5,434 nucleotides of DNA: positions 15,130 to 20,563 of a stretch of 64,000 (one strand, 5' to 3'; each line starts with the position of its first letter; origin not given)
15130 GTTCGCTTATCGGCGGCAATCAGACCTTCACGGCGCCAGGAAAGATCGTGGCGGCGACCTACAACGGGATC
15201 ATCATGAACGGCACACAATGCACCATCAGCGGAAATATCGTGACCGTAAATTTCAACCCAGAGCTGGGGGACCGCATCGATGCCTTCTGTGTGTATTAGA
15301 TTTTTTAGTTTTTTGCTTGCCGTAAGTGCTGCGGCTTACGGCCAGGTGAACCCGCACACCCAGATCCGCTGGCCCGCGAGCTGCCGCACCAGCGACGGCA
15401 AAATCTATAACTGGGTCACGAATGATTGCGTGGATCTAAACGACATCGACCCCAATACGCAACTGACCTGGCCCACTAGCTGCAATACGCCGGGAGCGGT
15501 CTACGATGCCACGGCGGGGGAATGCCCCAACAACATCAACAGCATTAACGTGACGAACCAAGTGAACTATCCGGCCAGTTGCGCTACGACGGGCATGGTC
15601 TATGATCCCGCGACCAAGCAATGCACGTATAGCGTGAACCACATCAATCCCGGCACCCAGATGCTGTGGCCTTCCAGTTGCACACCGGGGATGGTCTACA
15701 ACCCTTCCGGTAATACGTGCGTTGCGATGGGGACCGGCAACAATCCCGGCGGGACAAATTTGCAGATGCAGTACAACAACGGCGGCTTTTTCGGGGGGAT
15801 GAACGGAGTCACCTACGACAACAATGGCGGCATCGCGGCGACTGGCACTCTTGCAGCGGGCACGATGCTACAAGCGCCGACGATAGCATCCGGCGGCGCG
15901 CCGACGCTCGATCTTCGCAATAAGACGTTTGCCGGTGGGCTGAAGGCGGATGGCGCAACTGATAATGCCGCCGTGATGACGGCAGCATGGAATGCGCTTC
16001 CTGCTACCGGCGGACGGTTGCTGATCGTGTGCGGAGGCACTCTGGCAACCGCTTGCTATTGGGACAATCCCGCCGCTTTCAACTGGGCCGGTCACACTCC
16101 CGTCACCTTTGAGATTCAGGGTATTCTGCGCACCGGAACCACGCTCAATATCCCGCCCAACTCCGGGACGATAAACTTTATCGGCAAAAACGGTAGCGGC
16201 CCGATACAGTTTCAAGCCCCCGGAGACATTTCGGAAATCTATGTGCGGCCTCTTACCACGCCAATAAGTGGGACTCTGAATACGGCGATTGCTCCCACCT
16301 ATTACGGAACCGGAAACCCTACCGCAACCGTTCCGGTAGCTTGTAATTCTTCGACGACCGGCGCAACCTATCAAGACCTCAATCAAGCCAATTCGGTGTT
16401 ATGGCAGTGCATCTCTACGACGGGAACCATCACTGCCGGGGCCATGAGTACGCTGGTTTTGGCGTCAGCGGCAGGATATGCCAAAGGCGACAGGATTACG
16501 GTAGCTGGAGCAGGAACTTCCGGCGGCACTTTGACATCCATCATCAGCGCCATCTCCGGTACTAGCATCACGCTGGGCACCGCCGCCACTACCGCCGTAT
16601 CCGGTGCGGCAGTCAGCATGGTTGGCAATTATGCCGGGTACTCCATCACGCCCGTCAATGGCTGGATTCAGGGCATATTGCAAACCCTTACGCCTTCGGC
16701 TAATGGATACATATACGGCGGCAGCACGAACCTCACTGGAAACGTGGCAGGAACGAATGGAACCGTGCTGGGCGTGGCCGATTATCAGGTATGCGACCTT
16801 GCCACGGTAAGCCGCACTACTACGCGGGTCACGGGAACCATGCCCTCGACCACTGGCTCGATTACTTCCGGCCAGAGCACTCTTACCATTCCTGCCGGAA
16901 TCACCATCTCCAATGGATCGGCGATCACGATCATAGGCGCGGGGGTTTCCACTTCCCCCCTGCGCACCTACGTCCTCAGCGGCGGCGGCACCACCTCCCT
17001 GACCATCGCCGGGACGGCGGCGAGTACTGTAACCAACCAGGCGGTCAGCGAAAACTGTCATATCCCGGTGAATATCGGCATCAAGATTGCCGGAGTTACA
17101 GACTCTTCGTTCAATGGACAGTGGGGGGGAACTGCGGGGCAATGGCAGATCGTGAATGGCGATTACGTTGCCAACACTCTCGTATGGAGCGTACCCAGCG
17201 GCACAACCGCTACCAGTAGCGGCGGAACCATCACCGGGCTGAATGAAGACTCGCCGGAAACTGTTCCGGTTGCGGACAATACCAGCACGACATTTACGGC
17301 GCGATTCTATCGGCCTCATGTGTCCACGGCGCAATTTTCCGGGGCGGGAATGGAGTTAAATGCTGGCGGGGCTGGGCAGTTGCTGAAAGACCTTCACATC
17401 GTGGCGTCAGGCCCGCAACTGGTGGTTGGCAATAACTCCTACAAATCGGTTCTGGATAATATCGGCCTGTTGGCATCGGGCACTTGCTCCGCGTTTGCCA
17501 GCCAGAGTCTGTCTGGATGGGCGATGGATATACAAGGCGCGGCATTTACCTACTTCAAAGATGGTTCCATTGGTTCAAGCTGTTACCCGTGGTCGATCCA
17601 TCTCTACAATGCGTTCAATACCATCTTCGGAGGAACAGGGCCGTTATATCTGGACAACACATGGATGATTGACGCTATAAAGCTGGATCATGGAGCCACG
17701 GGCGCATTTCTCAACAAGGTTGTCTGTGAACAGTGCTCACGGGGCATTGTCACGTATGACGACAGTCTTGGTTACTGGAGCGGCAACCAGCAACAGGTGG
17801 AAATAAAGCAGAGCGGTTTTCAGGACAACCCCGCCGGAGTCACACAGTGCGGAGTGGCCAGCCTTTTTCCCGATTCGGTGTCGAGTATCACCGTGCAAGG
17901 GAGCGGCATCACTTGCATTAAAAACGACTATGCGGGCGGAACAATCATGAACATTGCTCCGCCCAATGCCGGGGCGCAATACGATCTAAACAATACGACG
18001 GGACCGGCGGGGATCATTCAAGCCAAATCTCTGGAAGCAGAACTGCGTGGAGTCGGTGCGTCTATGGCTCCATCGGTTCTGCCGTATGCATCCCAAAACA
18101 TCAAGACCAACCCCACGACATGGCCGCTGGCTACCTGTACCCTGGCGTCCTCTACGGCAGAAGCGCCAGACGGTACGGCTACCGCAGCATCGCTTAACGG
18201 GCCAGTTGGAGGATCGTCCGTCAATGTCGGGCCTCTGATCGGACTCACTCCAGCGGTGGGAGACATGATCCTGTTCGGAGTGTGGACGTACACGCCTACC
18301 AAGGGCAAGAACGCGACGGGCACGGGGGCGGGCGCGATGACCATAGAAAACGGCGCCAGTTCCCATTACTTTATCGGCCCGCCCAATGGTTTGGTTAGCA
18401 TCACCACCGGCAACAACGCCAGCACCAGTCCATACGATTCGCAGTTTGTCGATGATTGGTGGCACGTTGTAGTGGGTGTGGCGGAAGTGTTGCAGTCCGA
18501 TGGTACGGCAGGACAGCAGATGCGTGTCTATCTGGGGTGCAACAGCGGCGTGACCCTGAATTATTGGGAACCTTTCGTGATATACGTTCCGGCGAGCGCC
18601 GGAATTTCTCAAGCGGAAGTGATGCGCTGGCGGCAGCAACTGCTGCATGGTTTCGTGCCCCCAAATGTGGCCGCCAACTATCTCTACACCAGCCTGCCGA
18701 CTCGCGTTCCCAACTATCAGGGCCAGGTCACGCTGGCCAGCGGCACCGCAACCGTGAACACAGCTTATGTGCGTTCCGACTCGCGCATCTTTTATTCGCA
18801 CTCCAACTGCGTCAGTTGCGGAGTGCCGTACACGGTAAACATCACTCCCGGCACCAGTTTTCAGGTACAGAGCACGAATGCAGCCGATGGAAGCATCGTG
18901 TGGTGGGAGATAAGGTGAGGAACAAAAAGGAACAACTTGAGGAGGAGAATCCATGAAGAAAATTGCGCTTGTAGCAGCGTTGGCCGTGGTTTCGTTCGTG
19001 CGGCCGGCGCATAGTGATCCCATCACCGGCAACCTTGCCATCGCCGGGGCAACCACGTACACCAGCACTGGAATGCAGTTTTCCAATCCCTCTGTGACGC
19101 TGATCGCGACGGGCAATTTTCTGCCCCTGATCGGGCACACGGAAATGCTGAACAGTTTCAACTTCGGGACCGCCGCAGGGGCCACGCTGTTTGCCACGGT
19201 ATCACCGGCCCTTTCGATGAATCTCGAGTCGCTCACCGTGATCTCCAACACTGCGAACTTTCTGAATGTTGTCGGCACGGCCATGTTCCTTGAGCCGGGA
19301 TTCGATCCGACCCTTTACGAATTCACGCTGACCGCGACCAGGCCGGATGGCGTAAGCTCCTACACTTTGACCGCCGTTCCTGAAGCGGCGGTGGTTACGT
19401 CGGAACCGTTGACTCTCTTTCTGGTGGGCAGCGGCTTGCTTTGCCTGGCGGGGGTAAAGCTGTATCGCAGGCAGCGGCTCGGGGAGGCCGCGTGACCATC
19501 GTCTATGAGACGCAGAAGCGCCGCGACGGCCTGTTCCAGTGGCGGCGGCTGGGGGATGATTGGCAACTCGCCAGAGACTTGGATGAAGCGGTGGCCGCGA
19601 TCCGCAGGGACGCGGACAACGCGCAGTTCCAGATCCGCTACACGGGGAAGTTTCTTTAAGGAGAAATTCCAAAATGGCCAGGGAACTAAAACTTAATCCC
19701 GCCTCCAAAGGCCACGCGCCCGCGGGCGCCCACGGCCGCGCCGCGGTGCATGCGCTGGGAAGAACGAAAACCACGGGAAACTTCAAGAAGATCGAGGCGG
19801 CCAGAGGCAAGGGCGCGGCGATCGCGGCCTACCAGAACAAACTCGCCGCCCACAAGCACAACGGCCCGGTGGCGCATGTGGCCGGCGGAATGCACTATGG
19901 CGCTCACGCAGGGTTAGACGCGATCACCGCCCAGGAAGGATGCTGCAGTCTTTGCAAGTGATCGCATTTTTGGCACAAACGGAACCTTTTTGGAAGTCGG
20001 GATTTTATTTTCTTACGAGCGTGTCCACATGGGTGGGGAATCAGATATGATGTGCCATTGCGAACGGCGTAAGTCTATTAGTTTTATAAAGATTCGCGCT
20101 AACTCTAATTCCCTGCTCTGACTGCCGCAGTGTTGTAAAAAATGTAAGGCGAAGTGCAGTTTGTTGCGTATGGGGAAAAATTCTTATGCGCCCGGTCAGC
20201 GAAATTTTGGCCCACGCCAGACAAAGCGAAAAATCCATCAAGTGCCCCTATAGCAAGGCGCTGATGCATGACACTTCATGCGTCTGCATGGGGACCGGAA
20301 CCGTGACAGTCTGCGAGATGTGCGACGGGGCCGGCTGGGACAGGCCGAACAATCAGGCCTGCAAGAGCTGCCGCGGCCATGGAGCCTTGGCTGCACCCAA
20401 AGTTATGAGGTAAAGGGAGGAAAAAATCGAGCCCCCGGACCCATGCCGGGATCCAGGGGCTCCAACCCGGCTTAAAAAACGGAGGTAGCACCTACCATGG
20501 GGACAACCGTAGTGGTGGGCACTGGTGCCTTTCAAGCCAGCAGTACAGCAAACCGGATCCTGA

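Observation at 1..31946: Candidate new class of telomere phage: podovirus-like linear phage-plasmid, probably of Acidobacteriota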

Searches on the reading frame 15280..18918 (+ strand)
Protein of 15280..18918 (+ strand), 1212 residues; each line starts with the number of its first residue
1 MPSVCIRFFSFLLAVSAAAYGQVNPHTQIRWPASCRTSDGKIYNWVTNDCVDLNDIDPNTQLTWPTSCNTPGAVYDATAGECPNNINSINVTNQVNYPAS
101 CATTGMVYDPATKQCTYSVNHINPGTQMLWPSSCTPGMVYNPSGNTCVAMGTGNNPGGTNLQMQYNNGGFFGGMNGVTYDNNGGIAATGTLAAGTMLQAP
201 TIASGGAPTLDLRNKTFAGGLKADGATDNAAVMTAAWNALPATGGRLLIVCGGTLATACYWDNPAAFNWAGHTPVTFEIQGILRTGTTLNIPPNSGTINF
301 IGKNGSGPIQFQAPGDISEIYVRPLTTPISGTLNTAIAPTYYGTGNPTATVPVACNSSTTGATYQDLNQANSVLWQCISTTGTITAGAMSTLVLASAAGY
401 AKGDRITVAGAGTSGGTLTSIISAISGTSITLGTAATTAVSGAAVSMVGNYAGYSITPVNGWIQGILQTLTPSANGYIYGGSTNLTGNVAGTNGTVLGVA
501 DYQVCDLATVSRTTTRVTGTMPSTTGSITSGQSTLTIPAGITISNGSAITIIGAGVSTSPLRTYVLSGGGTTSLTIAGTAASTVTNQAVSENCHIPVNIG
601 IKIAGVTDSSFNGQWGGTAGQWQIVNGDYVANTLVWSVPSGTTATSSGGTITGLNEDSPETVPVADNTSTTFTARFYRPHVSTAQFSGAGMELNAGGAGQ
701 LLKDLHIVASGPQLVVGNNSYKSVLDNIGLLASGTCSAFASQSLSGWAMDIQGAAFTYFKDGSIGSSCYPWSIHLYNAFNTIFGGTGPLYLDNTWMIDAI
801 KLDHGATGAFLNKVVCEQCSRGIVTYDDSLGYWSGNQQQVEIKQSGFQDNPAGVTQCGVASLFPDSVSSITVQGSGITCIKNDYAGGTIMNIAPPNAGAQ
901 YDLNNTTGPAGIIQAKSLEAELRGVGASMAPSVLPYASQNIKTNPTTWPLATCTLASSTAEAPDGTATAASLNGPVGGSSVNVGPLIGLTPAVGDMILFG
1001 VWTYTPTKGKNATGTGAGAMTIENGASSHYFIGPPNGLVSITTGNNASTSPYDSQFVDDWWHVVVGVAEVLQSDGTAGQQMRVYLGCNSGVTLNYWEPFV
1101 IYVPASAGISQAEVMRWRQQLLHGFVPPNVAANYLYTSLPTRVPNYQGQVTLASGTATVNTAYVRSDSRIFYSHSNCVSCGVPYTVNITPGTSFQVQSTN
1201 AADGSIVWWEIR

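Call 11: search_protein_families(library=phrogs, max_evalue=0.001, proteins=[window:15280-18918:+])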
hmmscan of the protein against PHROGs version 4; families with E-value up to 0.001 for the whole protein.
window:15280-18918:+ (1212 aa): 0 families

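Call 12: search_protein_families(library=pfam, max_evalue=0.05, proteins=[window:15280-18918:+])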
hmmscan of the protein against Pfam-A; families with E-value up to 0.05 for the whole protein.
window:15280-18918:+ (1212 aa): 1 family
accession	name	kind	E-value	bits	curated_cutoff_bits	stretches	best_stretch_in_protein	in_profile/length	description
PF24146.1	K1-lyase_C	-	2e-13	51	27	1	1147-1211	4-69/70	K1 capsule-specific polysaccharide lyase, C-terminal domain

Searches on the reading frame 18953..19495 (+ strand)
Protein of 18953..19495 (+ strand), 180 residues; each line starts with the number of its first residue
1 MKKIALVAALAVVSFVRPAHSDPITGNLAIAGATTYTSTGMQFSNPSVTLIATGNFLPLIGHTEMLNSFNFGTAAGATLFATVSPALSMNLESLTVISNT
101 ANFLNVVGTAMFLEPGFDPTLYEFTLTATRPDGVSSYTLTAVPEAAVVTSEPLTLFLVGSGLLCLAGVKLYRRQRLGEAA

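Call 12: search_protein_families(library=pfam, max_evalue=0.05, proteins=[window:18953-19495:+])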
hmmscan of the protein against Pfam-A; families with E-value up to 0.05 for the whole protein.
window:18953-19495:+ (180 aa): 1 family
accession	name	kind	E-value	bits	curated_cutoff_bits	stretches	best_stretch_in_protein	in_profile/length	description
PF07589.16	PEP-CTERM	-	0.04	14.5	20.7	1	150-168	3-22/24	PEP-CTERM motif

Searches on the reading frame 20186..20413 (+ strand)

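Call 79: search_protein_families(library=pfam, max_evalue=0.05, proteins=[window:20186-20413:+])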
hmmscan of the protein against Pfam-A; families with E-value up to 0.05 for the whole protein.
window:20186-20413:+ (75 aa): 1 family
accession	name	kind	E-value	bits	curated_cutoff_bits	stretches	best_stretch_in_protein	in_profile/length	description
PF00684.25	DnaJ_CXXCXGXG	-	0.0044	17.7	32.7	1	43-68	1-27/65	DnaJ central domain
